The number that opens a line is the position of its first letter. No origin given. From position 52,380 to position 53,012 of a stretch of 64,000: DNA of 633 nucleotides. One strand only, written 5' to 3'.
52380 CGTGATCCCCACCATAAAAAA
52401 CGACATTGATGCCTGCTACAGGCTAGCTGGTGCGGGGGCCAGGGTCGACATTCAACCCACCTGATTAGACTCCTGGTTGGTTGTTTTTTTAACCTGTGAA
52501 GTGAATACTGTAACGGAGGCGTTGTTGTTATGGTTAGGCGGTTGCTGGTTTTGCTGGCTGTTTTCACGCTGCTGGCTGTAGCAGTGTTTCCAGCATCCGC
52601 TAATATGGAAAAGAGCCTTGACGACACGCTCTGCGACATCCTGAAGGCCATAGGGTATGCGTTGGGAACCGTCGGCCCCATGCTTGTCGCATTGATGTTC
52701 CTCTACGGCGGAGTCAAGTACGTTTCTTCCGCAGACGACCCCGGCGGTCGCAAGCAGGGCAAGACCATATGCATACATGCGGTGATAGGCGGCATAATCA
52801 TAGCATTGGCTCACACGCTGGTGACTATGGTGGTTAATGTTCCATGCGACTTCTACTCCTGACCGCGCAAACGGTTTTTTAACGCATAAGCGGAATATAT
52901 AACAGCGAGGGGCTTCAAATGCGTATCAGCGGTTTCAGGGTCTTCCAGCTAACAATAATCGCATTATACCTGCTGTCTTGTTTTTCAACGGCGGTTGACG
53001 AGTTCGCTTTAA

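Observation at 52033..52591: Paralogs 2 and 3 share an identical promoter, leader and signal-peptide segment of about 110 bp while their mature regions diverge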

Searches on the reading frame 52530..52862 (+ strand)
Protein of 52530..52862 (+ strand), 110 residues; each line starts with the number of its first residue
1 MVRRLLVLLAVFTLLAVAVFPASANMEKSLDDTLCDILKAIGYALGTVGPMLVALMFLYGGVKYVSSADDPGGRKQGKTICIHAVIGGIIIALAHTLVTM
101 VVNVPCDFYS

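Call 4: search_protein_families(library=pfam, proteins=[window:52530-52862:+], max_evalue=1)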
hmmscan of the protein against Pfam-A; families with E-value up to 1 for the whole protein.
window:52530-52862:+ (110 aa): 3 families
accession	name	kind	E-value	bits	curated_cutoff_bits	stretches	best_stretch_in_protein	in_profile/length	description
PF18895.5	T4SS_pilin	-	6.2e-13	49.1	26.6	1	31-100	2-70/71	Type IV secretion system pilin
PF04956.18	TrbC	-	5.7e-07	30.1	27.9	1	3-101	9-98/98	TrbC/VIRB2 pilin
PF11188.13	DUF2975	-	0.12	12.7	27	1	5-98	26-112/130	Protein of unknown function (DUF2975)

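Call 14: find_encoding_contigs(protein=window:52530-52862:+, flank=6000, max_places=10)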
Protein window:52530-52862:+ (110 aa): no gene with exactly this product is on record in the collection.

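Call 15: find_related_loci(query=window:52530-52862:+, collection=genome_contigs, flank=8000)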
Query window:52530-52862:+ (110 aa) in genome_contigs; peptide patterns used: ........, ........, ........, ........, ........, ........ (x = any residue, [..] = any of these).
599 stretches matched a pattern (row limit reached: there are more); 1 encode a relative of the query (tblastn E <= 1e-3); 1 distinct loci.
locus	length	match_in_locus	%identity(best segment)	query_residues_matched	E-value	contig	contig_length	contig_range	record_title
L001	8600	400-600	61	35-101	6e-26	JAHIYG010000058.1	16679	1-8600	MAG: Candidatus Altiarchaeota archaeon isolate Modern_marine.mb.103 Modern_marine.mb.103_k141_498982, whole genome shotg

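Call 16: find_homologous_proteins(query=window:52530-52862:+, max_evalue=0.001)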
Query window:52530-52862:+ (110 aa): 29 proteins with E <= 0.001 among 60 candidates.
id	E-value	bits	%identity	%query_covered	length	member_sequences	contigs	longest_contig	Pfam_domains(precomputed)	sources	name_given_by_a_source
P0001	1.3e-63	230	100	100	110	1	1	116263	PF18895.6,PF04956.19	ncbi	-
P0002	1.2e-27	114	61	93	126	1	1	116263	PF18895.6,PF04956.19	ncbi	-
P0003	3.3e-22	97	49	84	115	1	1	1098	PF18895.6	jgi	jgi:hypothetical protein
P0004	7.5e-22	96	60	66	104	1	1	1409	PF18895.6,PF04956.19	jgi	jgi:hypothetical protein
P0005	2.6e-21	94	55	70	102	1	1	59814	PF18895.6,PF04956.19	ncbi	ncbi:MAG: pilin [Candidatus Altiarchaeota archaeon]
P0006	4.2e-21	93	50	96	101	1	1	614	PF18895.6,PF04956.19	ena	-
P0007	5.5e-21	93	53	69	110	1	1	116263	PF18895.6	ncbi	-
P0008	6.3e-21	93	55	79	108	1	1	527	PF18895.6,PF04956.19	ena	-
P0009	2.5e-20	91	53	78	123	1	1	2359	PF18895.6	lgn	-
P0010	3.9e-20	90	62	62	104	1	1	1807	PF18895.6,PF04956.19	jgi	jgi:hypothetical protein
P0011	4.3e-20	90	45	92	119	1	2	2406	PF18895.6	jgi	jgi:RsiW-degrading membrane proteinase PrsW (M82 family)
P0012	2.6e-19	88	61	61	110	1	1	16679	PF18895.6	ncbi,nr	ncbi:MAG: hypothetical protein KKD39_01925 [Candidatus Altiarchaeota archaeon]|nr:hypothetical prote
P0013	5.6e-19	86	58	55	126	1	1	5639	PF18895.6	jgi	jgi:hypothetical protein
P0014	5.8e-19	86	52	75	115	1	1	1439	PF18895.6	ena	-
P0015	5.8e-19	86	52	91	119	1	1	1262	PF18895.6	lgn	-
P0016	1.1e-18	85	48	76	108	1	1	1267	PF18895.6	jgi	jgi:hypothetical protein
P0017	1.2e-18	85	49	86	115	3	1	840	PF18895.6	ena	-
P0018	1.3e-18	85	57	67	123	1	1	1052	PF18895.6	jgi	jgi:hypothetical protein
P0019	1.4e-18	85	51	83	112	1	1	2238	PF18895.6,PF04956.19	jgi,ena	-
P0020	1.8e-18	85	51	72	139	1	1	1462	PF18895.6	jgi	jgi:hypothetical protein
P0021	2.1e-18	85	45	94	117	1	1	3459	PF18895.6,PF04956.19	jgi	jgi:hypothetical protein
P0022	2.4e-18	84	63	57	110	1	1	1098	PF18895.6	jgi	jgi:hypothetical protein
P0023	1.4e-17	82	47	86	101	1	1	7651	PF18895.6,PF04956.19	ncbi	-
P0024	3.8e-17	81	47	75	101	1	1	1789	PF18895.6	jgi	jgi:hypothetical protein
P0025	4.8e-15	74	52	73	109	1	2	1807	PF18895.6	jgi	jgi:hypothetical protein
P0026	6.6e-15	73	62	53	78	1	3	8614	PF18895.6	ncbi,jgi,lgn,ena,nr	ncbi:MAG TPA: hypothetical protein ENN13_02535 [Candidatus Altiarchaeales archaeon]|nr:hypothetical 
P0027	9.3e-14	70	43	80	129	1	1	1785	PF18895.6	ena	-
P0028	1.9e-13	69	52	56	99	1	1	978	PF18895.6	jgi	jgi:hypothetical protein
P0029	2.3e-13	68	47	65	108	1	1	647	PF18895.6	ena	-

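Call 17: find_encoding_contigs(protein=P0001, flank=10000, max_places=5)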
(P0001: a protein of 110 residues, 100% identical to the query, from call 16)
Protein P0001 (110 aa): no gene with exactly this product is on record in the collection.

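Call 18: find_encoding_contigs(protein=P0005, flank=10000, max_places=5)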
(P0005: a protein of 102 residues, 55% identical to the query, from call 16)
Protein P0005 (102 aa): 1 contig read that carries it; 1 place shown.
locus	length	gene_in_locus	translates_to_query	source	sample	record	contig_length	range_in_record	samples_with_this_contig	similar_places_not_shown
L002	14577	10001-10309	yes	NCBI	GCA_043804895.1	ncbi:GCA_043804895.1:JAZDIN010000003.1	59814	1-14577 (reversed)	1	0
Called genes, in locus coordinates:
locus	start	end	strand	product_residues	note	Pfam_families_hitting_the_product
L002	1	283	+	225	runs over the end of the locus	PF00702:Hydrolase, PF13419:HAD_2, PF13242:Hydrolase_like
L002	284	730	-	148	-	-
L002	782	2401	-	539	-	PF13231:PMT_2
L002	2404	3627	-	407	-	-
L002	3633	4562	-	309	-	PF01073:3Beta_HSD, PF01370:Epimerase, PF02719:Polysacc_synt_2 (weak), PF04321:RmlD_sub_bind, PF16363:GDP_Man_Dehyd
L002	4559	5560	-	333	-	PF00106:adh_short (weak), PF01073:3Beta_HSD, PF01370:Epimerase, PF02719:Polysacc_synt_2, PF04321:RmlD_sub_bind, PF07993:NAD_binding_4, PF13460:NAD_binding_10 (weak), PF16363:GDP_Man_Dehyd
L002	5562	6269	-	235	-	PF00535:Glycos_transf_2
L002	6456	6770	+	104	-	PF01638:HxlR, PF01047:MarR (faint)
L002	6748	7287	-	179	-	PF13207:AAA_17, PF13238:AAA_18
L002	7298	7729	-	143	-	PF05168:HEPN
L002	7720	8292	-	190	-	PF01909:NTP_transf_2, PF18765:Polbeta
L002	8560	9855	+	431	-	PF13173:AAA_14, PF13635:DUF4143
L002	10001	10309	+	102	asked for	PF04956:TrbC, PF18895:T4SS_pilin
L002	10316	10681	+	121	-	PF18895:T4SS_pilin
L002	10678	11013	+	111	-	PF18895:T4SS_pilin (weak)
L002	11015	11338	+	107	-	PF18895:T4SS_pilin (weak)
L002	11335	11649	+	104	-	PF04956:TrbC (faint), PF18895:T4SS_pilin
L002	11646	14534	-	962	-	PF02516:STT3, PF22627:AglB_core-like (weak)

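Call 26: find_related_loci(query=A1, collection=metagenome_contigs, flank=10000)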
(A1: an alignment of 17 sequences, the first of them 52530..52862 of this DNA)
Query A1 (110 aa) in metagenome_contigs; peptide patterns used: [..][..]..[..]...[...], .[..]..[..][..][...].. (x = any residue, [..] = any of these).
453 stretches matched a pattern; 20 encode a relative of the query (tblastn E <= 1e-3); 20 distinct loci.
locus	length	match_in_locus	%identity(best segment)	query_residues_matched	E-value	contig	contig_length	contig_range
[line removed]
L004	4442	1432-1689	52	4-91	4e-24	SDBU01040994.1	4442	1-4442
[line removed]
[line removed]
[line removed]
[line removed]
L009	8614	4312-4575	50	23-107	2e-22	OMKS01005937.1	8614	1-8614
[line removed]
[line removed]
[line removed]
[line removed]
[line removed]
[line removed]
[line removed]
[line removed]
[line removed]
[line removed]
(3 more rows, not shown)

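Call 34: search_solved_structures(query=A1, max_evalue=10, show_alignments=3)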
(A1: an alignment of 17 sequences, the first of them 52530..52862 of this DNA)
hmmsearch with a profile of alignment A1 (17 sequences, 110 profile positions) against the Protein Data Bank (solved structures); distinct sequences matched with E-value up to 10: 0.

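Call 53: list_cluster_members(proteins=[P0001, P0002, P0007])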
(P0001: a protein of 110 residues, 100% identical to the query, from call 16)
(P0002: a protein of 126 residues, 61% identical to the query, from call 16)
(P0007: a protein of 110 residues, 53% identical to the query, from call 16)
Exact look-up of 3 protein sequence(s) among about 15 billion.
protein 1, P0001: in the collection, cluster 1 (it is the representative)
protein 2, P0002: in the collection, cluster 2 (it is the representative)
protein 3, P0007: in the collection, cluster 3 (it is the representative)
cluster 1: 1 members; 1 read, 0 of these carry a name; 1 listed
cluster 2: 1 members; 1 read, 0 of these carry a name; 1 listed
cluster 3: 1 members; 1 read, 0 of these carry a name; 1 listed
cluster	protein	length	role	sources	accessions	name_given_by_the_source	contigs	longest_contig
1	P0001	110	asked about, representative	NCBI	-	-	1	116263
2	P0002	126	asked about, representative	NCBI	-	-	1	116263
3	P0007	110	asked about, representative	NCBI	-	-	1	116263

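Call 60: search_protein_families(library=pfam, proteins=[L009:146-2026:-, L009:2090-3901:-, L009:5213-7972:-, L009:7908-8597:-, L015:3727-5349:-, L015:2966-3745:+, L015:1885-2934:+, L015:279-1244:+, L015:1241-1888:+], max_evalue=0.0001)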
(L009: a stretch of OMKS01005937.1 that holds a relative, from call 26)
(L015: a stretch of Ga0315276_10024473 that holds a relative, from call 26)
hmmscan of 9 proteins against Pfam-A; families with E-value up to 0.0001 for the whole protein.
L009:146-2026:- (626 aa): 3 families
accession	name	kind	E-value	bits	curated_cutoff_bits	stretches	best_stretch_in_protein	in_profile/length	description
PF00884.28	Sulfatase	-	3.3e-46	158.4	25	1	207-504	1-300/301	Sulfatase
PF01663.27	Phosphodiest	-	2.3e-13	50.9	23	1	210-279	2-68/342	Type I phosphodiesterase / nucleotide pyrophosphatase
PF16347.10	SGSH_C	-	3.3e-13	50.5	29.3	1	456-597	4-149/154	N-sulphoglucosamine sulphohydrolase, C-terminal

L009:2090-3901:- (603 aa): 1 family
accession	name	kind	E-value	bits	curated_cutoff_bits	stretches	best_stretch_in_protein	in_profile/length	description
PF01663.27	Phosphodiest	-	4.4e-21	76.3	23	1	189-497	2-232/342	Type I phosphodiesterase / nucleotide pyrophosphatase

L009:5213-7972:- (919 aa): 2 families
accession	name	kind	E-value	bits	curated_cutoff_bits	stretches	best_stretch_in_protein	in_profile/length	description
PF02516.20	STT3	-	1.5e-10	41.6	24.5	1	196-523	88-379/405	Oligosaccharyl transferase STT3, N-terminal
PF22627.1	AglB_core-like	-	4.5e-07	30.6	27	1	626-676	46-95/111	AglB core domain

L009:7908-8597:- (229 aa): 1 family
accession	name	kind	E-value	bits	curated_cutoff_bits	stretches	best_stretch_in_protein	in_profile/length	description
PF01255.24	Prenyltransf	-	2.4e-56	191.2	27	1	6-228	1-219/219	Putative undecaprenyl diphosphate synthase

L015:3727-5349:- (540 aa): 1 family
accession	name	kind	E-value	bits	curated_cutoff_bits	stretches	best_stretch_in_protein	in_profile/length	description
PF13231.12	PMT_2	-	3.4e-12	47.3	26.1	1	60-202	2-143/160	Dolichyl-phosphate-mannose-protein mannosyltransferase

L015:2966-3745:+ (259 aa): 1 family
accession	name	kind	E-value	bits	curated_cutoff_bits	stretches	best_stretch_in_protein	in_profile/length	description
PF01966.28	HD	-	1.1e-05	26.2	22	1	85-168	23-115/116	HD domain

L015:1885-2934:+ (349 aa): 4 families
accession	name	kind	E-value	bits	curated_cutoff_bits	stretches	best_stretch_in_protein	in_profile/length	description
PF01872.23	RibD_C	-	4.8e-51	173.8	24.1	1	141-343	1-196/197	RibD C-terminal domain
PF00383.29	dCMP_cyt_deam_1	-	1.5e-20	73.4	25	1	2-95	3-101/102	Cytidine and deoxycytidylate deaminase zinc-binding region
PF14437.12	MafB19-deam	-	3.6e-14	53.3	27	1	1-105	1-110/142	MafB19-like deaminase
PF18785.7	Inv-AAD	-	5.1e-06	26.8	26.5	0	62-117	54-115/129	Invertebrate-AID/APOBEC-deaminase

L015:279-1244:+ (321 aa): 1 family
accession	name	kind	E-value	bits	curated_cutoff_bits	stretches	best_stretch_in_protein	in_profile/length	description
PF00885.24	DMRL_synthase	-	7.3e-36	123.6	26.7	1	176-307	2-137/139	6,7-dimethyl-8-ribityllumazine synthase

L015:1241-1888:+ (215 aa): 1 family
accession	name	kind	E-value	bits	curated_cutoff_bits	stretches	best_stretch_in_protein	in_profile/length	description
PF00925.25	GTP_cyclohydro2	-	5.7e-62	208.6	23.3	1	31-191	5-165/165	GTP cyclohydrolase II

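Call 68: search_protein_families(library=ncbifam, proteins=[window:52530-52862:+], max_evalue=0.01)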
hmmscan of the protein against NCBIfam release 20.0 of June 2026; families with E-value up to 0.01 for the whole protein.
window:52530-52862:+ (110 aa): 1 family
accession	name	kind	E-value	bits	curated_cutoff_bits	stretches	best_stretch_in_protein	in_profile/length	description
NF045849.1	ICE_MMCAP2_0565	equivalog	0.00087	18.9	40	1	38-102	10-77/80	Mbov_0395 family pilin-like conjugal transfer protein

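Call 76: search_protein_families(library=pfam, proteins=[L021:5019-7532:+, L021:11839-13989:-, L021:14362-15639:-, L021:15820-17397:+, L021:17399-19012:+, L022:4584-6479:+, L022:2161-3450:+, L022:8267-9532:+, L022:10975-12321:+], max_evalue=0.0001)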
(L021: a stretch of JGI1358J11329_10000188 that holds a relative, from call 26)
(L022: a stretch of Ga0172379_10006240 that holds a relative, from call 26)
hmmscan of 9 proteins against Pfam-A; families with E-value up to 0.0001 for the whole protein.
L021:5019-7532:+ (837 aa): 2 families
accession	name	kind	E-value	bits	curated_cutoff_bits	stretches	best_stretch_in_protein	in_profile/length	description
PF00521.26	DNA_topoisoIV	-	7e-161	536.3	31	1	39-479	1-431/432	DNA gyrase/topoisomerase IV, subunit A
PF03989.18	DNA_gyraseA_C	-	4.3e-65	215.4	27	6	672-718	1-47/48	DNA gyrase C-terminal domain, beta-propeller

L021:11839-13989:- (716 aa): 4 families
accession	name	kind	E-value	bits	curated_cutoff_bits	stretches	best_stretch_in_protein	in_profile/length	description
PF00133.28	tRNA-synt_1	-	1.8e-120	402.9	22.7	1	15-566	1-413/414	tRNA synthetases class I (I, L, M and V)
PF08264.19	Anticodon_1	-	1.9e-27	96.4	25.1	1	613-715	7-106/148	Anticodon-binding domain of tRNA ligase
PF09334.17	tRNA-synt_1g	-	1.2e-23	83.9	20.1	2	347-572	167-372/391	tRNA synthetases class I (M)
PF13603.12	tRNA-synt_1_2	-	7.7e-05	22.7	25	0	266-306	106-146/185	Leucyl-tRNA synthetase, editing domain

L021:14362-15639:- (425 aa): 2 families
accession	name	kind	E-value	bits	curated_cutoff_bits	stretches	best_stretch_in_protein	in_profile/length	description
PF00814.31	TsaD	-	2.7e-80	270.3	24.8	2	151-399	45-263/264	tRNA N6-adenosine threonylcarbamoyltransferase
PF22521.2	HypF_C_2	-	2.4e-06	27.9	27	1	310-377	152-220/241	Carbamoyltransferase, Kae1-like Domain, second subdomain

L021:15820-17397:+ (525 aa): 0 families

L021:17399-19012:+ (537 aa): 0 families

L022:4584-6479:+ (631 aa): 3 families
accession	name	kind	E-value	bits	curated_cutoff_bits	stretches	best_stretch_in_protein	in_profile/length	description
PF19044.6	P-loop_TraG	-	4e-29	101.9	25.8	1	270-574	27-344/413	TraG P-loop domain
PF12846.13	AAA_10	-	7.9e-10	38.7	27.5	1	271-536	20-293/362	AAA-like domain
PF01935.23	DUF87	-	8.2e-07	29.8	23.2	1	277-339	28-92/220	Helicase HerA, central domain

L022:2161-3450:+ (429 aa): 0 families

L022:8267-9532:+ (421 aa): 0 families

L022:10975-12321:+ (448 aa): 7 families
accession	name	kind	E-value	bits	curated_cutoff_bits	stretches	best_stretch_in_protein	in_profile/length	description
PF13481.12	AAA_25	-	4.9e-15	56.1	27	1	78-216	25-194/195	AAA domain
PF06745.19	ATPase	-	2.1e-14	53.9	26.6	1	68-142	2-77/231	KaiC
PF18073.7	Zn_ribbon_LapB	-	6.7e-09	35.7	25.7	1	9-36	1-28/28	Rubredoxin metal binding domain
PF03796.21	DnaB_C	-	1.4e-08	34.8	27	0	67-132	2-67/255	DnaB-like helicase C terminal domain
PF13541.12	ChlI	-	3.1e-06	27.5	27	1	337-423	33-120/121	Subunit ChlI of Mg-chelatase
PF05362.19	Lon_C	-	1.4e-05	25.2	21.1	1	344-428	91-179/205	Lon protease (S16) C-terminal proteolytic domain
PF00004.35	AAA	-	4.5e-05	24.4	21.2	1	89-216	2-112/131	ATPase family associated with various cellular activities (AAA)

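Call 77: find_related_loci(query=A1, collection=viral_contigs, flank=8000)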
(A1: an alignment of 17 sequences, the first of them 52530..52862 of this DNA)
Query A1 (110 aa) in viral_contigs; peptide patterns used: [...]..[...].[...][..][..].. (x = any residue, [..] = any of these).
24 stretches matched a pattern, but none encodes a relative of the query by tblastn (E <= 1e-3).

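Call 78: search_dna_similar(query=window:52530-52862:+, collection=plasmids, mode=protein, max_evalue=0.01, max_rows=10)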
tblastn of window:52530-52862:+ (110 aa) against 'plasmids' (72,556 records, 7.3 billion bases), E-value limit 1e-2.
No match.
